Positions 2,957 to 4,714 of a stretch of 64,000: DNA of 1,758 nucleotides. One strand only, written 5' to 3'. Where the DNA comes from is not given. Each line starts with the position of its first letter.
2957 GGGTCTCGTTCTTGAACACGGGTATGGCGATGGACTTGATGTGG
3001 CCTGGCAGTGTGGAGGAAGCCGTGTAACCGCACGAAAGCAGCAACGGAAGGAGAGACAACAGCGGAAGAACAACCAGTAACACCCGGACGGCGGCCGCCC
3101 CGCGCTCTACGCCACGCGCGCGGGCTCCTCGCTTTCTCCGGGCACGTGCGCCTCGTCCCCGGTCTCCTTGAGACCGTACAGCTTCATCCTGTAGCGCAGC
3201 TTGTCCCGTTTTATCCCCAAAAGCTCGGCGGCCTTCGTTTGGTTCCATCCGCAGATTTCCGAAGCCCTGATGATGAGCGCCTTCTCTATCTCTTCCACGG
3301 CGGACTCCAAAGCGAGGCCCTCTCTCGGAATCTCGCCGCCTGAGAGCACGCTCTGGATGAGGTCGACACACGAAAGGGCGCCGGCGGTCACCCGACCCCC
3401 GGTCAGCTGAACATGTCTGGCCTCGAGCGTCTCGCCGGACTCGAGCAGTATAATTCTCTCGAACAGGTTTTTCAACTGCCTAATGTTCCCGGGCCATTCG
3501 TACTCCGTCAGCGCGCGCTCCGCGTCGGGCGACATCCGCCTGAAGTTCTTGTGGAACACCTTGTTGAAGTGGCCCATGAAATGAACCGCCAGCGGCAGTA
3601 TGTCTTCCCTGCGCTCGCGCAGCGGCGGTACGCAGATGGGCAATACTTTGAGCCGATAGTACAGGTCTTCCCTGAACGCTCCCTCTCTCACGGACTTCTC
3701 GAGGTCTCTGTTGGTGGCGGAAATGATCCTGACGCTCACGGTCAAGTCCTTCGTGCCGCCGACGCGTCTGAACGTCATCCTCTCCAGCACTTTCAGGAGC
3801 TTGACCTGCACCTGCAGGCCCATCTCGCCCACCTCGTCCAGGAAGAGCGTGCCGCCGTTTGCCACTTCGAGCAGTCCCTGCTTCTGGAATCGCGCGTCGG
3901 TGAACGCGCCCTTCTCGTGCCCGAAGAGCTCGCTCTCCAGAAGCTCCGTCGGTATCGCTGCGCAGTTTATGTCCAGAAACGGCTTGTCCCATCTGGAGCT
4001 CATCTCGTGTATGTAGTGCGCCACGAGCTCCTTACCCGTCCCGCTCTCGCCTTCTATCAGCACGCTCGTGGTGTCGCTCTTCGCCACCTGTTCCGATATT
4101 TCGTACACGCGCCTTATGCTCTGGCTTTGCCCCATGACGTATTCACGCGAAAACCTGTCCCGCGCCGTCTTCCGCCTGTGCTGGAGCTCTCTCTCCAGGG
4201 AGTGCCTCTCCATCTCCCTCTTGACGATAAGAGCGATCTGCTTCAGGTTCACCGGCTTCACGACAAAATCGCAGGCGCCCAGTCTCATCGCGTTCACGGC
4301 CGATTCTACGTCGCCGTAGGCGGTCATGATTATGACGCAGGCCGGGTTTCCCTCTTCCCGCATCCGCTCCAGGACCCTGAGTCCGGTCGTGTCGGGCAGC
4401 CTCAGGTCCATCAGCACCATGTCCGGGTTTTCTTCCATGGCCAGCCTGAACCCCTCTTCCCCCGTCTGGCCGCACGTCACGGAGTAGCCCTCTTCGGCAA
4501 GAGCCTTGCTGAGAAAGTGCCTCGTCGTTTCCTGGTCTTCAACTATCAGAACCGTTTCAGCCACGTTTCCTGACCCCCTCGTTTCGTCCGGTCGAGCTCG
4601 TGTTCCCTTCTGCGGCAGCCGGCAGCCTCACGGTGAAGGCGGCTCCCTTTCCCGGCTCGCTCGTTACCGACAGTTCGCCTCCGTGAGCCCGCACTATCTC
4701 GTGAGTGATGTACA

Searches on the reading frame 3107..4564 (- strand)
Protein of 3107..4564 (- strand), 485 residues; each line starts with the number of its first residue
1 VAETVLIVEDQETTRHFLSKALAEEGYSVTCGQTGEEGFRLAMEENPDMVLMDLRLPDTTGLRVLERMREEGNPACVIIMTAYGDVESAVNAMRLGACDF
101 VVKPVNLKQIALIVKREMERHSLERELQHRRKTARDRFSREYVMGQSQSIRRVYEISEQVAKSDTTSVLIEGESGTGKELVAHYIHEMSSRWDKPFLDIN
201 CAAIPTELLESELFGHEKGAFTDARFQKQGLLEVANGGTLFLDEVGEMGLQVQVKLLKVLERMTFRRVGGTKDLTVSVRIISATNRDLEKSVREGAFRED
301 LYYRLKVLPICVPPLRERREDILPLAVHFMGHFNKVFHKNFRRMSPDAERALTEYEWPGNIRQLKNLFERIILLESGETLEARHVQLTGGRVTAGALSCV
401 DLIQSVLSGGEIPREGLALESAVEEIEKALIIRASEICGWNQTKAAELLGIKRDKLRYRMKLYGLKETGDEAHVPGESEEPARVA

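Call 13: search_protein_families(library=pfam, proteins=[window:3107-4564:-])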
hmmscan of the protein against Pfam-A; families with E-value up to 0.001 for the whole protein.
window:3107-4564:- (485 aa): 8 families
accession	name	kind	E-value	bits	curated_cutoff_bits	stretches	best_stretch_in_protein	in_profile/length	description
PF00158.32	Sigma54_activat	-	1e-69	233.9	20.2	1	144-310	2-167/168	Sigma-54 interaction domain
PF00072.30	Response_reg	-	1e-26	93.7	30.2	1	5-113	1-109/111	Response regulator receiver domain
PF25601.1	AAA_lid_14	-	4.7e-23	81.3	27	1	316-386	1-71/87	AAA+ ATPase lid domain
PF14532.12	Sigma54_activ_2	-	2.7e-22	80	25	1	144-315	1-138/138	Sigma-54 interaction domain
PF02954.25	HTH_8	-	2.3e-11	43.7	22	1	423-462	2-41/42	Bacterial regulatory protein, Fis family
PF07728.20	AAA_5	-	1.4e-07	32.1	22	1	168-286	2-123/139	AAA domain (dynein-related subfamily)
PF07724.20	AAA_2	-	0.0002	21.9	27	1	165-293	3-132/166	AAA domain (Cdc48 subfamily)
PF01078.27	Mg_chelatase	-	0.0008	19.3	20.3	0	228-285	98-157/207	Magnesium chelatase, subunit ChlI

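Call 36: search_protein_families(library=ncbifam, proteins=[window:3107-4564:-], max_evalue=0.00001)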
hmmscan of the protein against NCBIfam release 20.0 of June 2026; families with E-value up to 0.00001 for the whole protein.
window:3107-4564:- (485 aa): 105 families (the best 25 are shown)
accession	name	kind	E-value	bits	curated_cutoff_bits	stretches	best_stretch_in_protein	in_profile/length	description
NF008469.0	PRK11361.1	equivalog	1.1e-132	443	714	1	3-466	5-457/461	acetoacetate metabolism transcriptional regulator AtoC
TIGR01818.1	ntrC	equivalog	1e-122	410.3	558.6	1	5-461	1-461/463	nitrogen regulation protein NR(I)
NF041946.1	LuxO_transreg_Vib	equivalog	2.1e-115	386.2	800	1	8-455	2-452/463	quorum-sensing sigma-54 dependent transcriptional regulator LuxO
TIGR02915.1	PEP_resp_reg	equivalog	5.3e-113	378.2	502.6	1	5-466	1-445/445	PEP-CTERM-box response regulator transcription factor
NF051870.1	NAssimRespRegNtrX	equivalog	2.3e-108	363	600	1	3-465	2-452/452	nitrogen assimilation response regulator NtrX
TIGR01817.1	nifA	equivalog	1.7e-106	357.1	528.85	1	109-465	160-529/534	nif-specific transcriptional activator NifA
NF008176.1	PRK10923.1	equivalog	1.9e-103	346.6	620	1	4-465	5-468/469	nitrogen regulation protein NR(I)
NF050807.1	TransRegFlbDCaul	equivalog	3e-100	336.2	750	1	19-476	17-449/454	sigma-54-dependent transcriptional regulator FlbD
NF041552.1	TF_PrdR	equivalog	6.1e-100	335.2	795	1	128-464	255-577/577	sigma-54 dependent transcriptional regulator PrdR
NF038308.1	RNA_repair_RtcR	equivalog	3.6e-99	333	650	1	85-464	122-517/530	RNA repair transcriptional activator RtcR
NF049963.1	RespRegFlgRCampy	domain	7e-99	331.6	750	1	5-390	3-382/429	fla regulon two-component system response regulator FlgR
NF011695.0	PRK15115.1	equivalog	1.8e-98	330.2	763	1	4-380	8-373/445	two-component system response regulator GlrR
NF007689.0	PRK10365.1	equivalog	1.2e-94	317.7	760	1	5-456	8-435/441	sigma-54-dependent response regulator transcription factor ZraR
NF003451.0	PRK05022.1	equivalog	2.9e-93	313.3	476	1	115-466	162-511/512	nitric oxide reductase transcriptional regulator NorR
TIGR02974.1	phageshock_pspF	equivalog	1.4e-85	287.5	443.55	1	143-386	1-244/336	phage shock protein operon transcriptional activator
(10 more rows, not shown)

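Call 54: search_solved_structures(query=window:3107-4564:-, max_evalue=1e-20)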
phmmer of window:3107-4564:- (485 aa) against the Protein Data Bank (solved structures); distinct sequences matched with E-value up to 1e-20: 36.
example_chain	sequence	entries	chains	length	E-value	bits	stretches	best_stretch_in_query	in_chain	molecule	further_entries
4l4u_A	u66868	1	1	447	2.3e-102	346.4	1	4-465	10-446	Transcriptional regulator (NtrC family)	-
1ny5_A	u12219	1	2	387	5.1e-101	342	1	5-381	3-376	transcriptional regulator (NtrC family)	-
5ep0_A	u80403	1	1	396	1.5e-94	320.6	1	4-380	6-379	Putative repressor protein luxO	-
3dzd_A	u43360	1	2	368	2.3e-91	310.1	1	4-380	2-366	Transcriptional regulator (NtrC family)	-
5m7n_A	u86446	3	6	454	4.9e-77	262.9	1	1-464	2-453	Nitrogen assimilation regulatory protein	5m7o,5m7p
9qq6_C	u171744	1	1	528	7.4e-77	262.3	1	106-463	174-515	Nif-specific regulatory protein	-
8p53_C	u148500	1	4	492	2.1e-76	260.9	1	131-471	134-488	Transcriptional regulator FleQ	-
4ly6_A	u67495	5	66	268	3.2e-74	253.6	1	125-381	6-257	Transcriptional regulator (NtrC family)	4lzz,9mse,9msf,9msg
1ny6_A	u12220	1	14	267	3.4e-74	253.6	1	126-381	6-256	transcriptional regulator (NtrC family)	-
5exx_A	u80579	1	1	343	1e-73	252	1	143-460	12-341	Transcriptional regulator FleQ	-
3m0e_A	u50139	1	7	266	2.2e-73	250.9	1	126-381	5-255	Transcriptional regulator (NtrC family)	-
6jdi_A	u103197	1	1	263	8.5e-72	245.7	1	143-374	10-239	Nitrogen assimilation regulatory protein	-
8pb9_D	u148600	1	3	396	1.3e-71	245.1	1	129-374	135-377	Transcriptional regulator FleQ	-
5exp_A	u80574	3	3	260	3.3e-71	243.7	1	143-374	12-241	Transcriptional regulator FleQ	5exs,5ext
7ejw_C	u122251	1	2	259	4e-71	243.4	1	143-374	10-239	Transcriptional regulator FleQ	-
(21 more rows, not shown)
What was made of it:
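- LuxO is among its best NCBIfam and PDB matches (calls 36, 54).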

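Call 57: find_homologous_proteins(query=window:3107-4564:-, max_evalue=1e-60)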
Query window:3107-4564:- (485 aa): 7929 proteins with E <= 1e-60 among 8000 candidates; the best 120 are listed.
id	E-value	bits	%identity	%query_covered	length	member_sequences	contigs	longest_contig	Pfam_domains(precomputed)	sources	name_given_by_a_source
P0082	3.6e-288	974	90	100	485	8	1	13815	PF00158.33,PF25601.2,PF02954.26,PF14532.13,PF07728.21,PF00072.31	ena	-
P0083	8.7e-282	953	88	100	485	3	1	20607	PF00158.33,PF25601.2,PF02954.26,PF14532.13,PF07728.21,PF00072.31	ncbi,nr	ncbi:MAG: sigma-54-dependent Fis family transcriptional regulator [Candidatus Eisenbacteria bacteriu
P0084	1.6e-274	929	85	100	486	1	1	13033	PF00158.33,PF25601.2,PF02954.26,PF14532.13,PF07728.21,PF00072.31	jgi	jgi:DNA-binding NtrC family response regulator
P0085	5.3e-267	904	84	100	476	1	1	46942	PF00158.33,PF07724.21,PF25601.2,PF02954.26,PF14532.13,PF07728.21,PF00072.31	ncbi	-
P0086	2.4e-264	895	84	98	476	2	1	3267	PF00158.33,PF25601.2,PF02954.26,PF14532.13,PF07728.21,PF00072.31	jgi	-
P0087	4.2e-254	862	80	96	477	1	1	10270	PF00158.33,PF25601.2,PF02954.26,PF14532.13,PF07728.21,PF00072.31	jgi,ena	-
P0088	4.7e-254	861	81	98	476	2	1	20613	PF00158.33,PF25601.2,PF02954.26,PF14532.13,PF07728.21,PF00072.31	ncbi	-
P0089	7.3e-254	861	79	100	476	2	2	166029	PF00158.33,PF25601.2,PF02954.26,PF14532.13,PF07728.21,PF00072.31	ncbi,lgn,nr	ncbi:MAG: sigma-54 dependent transcriptional regulator [Candidatus Eisenbacteria bacterium]|nr:sigma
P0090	1.0e-253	860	81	96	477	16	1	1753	PF00158.33,PF25601.2,PF02954.26,PF14532.13,PF07728.21,PF00072.31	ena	-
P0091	2.1e-252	856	80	98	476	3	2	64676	PF00158.33,PF25601.2,PF02954.26,PF14532.13,PF07728.21,PF00072.31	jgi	-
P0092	2.7e-250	849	80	96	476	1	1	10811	PF00158.33,PF25601.2,PF02954.26,PF14532.13,PF07728.21,PF00072.31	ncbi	ncbi:MAG: sigma-54 dependent transcriptional regulator [Candidatus Eisenbacteria bacterium]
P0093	2.3e-185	635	61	97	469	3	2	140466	PF00158.33,PF25601.2,PF02954.26,PF14532.13,PF07728.21,PF00072.31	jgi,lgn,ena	-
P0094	3.9e-185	634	62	98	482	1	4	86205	PF00158.33,PF25601.2,PF02954.26,PF14532.13,PF07728.21,PF00072.31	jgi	jgi:DNA-binding NtrC family response regulator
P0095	7.3e-185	633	61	97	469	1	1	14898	PF00158.33,PF25601.2,PF02954.26,PF00004.36,PF14532.13,PF07728.21,PF00072.31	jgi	-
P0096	1.1e-184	633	60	97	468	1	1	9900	PF00158.33,PF25601.2,PF02954.26,PF14532.13,PF07728.21,PF00072.31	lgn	-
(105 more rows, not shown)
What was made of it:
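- On Sigma-54 (-24/-12) promoter: Indirect support comes from the many full-length sigma-54 activators in Eisenbacteria (calls 13, 57).
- The lineage has full-length enhancer-binding proteins (calls 13, 57).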

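Call 59: find_encoding_contigs(protein=P0089, flank=10000, max_places=1)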
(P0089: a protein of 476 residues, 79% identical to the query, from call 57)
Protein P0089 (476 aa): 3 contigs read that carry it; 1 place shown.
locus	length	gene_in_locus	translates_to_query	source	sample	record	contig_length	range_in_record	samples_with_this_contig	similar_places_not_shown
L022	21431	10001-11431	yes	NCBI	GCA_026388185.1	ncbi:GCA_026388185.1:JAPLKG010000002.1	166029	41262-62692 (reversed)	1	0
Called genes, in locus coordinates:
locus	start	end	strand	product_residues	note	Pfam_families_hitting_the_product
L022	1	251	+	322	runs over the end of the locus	PF00482:T2SSF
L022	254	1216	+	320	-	PF00482:T2SSF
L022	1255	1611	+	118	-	-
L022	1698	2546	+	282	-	-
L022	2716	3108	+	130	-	PF07811:TadE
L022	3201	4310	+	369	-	PF13400:Tad, PF00092:VWA, PF13519:VWA_2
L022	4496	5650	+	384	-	-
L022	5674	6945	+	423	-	PF25833:Fn3_SaeA_3rd (faint)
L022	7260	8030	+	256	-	PF02397:Bac_transf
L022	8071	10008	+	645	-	PF00989:PAS, PF08448:PAS_4 (weak), PF13426:PAS_9, PF00512:HisKA, PF02518:HATPase_c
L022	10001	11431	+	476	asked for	PF00072:Response_reg, PF00158:Sigma54_activat, PF14532:Sigma54_activ_2, PF07728:AAA_5 (weak), PF25601:AAA_lid_14, PF02954:HTH_8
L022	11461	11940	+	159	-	PF04390:LptE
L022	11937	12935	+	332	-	PF06144:DNA_pol3_delta (weak), PF21694:DNA_pol3_delta_C (faint)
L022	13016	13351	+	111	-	PF00578:AhpC-TSA (faint), PF00085:Thioredoxin, PF13098:Thioredoxin_2, PF13905:Thioredoxin_8 (faint)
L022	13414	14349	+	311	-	PF00890:FAD_binding_2 (faint), PF01266:DAO (faint), PF07992:Pyr_redox_2, PF13738:Pyr_redox_3, PF00070:Pyr_redox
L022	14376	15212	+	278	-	PF03190:Thioredox_DsbH, PF00085:Thioredoxin, PF13098:Thioredoxin_2, PF13899:Thioredoxin_7, PF14561:TPR_20 (faint), PF12895:ANAPC3 (faint), PF14559:TPR_19 (faint), PF13428:TPR_14 (faint), +1 more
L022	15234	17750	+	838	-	PF00133:tRNA-synt_1, PF01406:tRNA-synt_1e (faint), PF09334:tRNA-synt_1g, PF13603:tRNA-synt_1_2, PF00133:tRNA-synt_1, PF09334:tRNA-synt_1g (weak), PF08264:Anticodon_1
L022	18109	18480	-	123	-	PF09685:MamF_MmsF (weak)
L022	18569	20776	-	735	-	PF03065:Glyco_hydro_57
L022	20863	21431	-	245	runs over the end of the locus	PF09976:TPR_21 (weak), PF13428:TPR_14 (faint), PF13424:TPR_12 (faint), PF14559:TPR_19 (faint), PF00515:TPR_1 (faint), PF07719:TPR_2 (faint), PF13174:TPR_6 (faint), PF13432:TPR_16 (weak), +1 more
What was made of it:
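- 3107..4564 (-): NtrC-family enhancer-binding response regulator (REC, sigma-54 interaction domain, Fis-type HTH; GAFTDA loop). Its PAS histidine kinase lies at 4557-6518. It shows that the lineage uses sigma-54 activators and is a candidate activator, though not the favoured one. It is syntenic with the tad genes in L022 (call 59).
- The regulator pair is syntenic with the tad genes (call 59), which suggests a local role.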
